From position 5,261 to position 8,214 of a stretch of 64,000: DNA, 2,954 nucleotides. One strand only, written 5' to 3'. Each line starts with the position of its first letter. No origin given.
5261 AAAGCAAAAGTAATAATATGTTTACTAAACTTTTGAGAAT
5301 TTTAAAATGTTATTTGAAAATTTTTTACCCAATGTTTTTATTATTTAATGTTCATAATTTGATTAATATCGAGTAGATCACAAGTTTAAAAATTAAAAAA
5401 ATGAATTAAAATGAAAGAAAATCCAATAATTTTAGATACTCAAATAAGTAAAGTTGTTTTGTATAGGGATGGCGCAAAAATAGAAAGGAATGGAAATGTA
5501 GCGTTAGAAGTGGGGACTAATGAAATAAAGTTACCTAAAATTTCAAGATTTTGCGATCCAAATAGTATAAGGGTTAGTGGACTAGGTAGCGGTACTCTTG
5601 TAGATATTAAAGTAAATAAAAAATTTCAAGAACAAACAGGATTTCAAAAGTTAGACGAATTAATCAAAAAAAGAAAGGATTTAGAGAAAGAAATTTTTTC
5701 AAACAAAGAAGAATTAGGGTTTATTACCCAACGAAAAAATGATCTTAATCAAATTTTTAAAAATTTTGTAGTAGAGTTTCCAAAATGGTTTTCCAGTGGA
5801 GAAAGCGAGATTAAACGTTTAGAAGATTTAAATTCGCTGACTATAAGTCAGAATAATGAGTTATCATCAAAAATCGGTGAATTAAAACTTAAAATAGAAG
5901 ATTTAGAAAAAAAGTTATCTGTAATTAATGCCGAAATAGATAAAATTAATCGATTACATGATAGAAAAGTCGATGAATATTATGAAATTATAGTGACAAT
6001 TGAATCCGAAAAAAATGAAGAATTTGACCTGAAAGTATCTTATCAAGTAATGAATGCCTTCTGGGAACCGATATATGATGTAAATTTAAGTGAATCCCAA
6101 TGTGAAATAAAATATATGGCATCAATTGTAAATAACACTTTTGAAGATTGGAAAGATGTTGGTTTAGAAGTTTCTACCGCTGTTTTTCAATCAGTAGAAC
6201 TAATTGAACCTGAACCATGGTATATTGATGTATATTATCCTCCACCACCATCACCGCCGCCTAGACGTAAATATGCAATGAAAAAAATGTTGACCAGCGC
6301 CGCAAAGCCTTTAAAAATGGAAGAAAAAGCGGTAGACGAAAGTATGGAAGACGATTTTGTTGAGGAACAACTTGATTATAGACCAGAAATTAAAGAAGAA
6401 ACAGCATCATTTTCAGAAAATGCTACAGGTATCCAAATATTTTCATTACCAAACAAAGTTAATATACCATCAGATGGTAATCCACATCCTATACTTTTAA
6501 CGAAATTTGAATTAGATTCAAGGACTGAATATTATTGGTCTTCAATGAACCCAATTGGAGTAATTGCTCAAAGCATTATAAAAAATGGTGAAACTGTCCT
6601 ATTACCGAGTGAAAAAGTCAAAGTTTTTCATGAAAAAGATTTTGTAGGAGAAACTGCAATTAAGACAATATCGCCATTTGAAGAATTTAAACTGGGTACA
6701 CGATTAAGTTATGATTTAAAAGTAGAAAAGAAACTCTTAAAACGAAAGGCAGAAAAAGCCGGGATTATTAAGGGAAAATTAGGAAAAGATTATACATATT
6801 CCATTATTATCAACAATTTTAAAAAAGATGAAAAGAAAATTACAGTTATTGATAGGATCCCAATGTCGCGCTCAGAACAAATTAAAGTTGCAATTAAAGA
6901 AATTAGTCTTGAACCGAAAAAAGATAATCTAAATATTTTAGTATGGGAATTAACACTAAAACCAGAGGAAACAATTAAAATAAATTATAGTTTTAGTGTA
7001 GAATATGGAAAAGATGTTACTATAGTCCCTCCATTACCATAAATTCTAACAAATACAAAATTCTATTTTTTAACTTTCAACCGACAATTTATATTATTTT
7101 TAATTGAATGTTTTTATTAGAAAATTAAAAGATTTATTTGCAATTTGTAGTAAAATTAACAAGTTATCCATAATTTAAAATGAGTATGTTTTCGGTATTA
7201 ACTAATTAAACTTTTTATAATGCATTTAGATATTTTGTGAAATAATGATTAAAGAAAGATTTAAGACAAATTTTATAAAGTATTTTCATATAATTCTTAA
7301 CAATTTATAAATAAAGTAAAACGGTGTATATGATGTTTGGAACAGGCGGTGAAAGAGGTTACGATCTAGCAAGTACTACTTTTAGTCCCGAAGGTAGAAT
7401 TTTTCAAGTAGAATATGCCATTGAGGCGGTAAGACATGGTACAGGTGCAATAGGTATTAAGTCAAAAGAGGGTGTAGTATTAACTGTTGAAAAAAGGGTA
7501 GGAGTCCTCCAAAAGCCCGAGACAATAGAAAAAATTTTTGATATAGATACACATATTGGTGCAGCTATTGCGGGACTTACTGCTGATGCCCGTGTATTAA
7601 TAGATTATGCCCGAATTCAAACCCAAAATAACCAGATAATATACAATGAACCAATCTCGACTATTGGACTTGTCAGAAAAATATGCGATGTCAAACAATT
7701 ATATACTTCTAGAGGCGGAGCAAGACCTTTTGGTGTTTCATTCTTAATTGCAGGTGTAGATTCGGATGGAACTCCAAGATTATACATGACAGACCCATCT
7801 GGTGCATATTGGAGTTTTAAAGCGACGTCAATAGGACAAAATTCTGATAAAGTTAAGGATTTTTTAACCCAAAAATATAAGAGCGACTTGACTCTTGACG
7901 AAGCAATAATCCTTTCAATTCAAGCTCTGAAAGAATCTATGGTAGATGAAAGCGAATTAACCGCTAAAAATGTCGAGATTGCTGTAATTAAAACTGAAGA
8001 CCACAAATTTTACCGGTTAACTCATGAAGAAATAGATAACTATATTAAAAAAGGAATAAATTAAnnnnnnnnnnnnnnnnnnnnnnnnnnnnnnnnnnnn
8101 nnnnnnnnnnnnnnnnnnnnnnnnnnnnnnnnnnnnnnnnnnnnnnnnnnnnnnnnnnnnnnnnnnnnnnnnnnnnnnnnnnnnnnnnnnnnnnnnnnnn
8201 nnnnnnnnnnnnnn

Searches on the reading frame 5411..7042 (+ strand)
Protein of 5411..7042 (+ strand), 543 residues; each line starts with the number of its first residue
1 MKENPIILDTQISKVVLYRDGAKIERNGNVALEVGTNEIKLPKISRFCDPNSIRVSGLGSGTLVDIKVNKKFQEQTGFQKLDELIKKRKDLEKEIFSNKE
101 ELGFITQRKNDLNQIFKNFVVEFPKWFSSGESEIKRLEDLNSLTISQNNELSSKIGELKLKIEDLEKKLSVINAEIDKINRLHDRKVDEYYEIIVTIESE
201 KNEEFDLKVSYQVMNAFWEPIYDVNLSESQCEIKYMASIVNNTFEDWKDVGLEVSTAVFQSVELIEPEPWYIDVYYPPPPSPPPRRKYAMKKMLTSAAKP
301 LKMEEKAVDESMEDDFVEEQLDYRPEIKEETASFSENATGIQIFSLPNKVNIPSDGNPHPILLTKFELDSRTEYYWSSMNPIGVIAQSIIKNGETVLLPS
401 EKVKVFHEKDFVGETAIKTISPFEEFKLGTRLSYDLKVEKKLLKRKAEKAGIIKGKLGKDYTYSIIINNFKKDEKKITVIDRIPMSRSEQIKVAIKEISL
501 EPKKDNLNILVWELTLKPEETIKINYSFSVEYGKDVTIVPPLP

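Call 72: search_protein_families(library=pfam, proteins=[window:5411-7042:+], max_evalue=0.00001)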
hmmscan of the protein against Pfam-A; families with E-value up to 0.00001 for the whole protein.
window:5411-7042:+ (543 aa): 2 families
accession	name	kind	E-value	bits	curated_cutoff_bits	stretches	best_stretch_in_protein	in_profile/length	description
PF13598.12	DUF4139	-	1e-42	146.6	31.8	1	207-533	1-204/205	Domain of unknown function (DUF4139)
PF13600.11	DUF4140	-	2.3e-18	66.9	27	1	15-108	1-94/98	N-terminal domain of unknown function (DUF4140)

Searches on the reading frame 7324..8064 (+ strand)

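Call 72: search_protein_families(library=pfam, proteins=[window:7324-8064:+], max_evalue=0.00001)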
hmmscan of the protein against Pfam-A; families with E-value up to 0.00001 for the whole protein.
window:7324-8064:+ (246 aa): 2 families
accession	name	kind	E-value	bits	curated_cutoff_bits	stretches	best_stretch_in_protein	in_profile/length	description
PF00227.31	Proteasome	-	3.6e-59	200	22.4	1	36-222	1-189/189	Proteasome subunit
PF10584.14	Proteasome_A_N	-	1.8e-13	50.3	27.7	1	13-35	1-23/23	Proteasome subunit A N-terminal signature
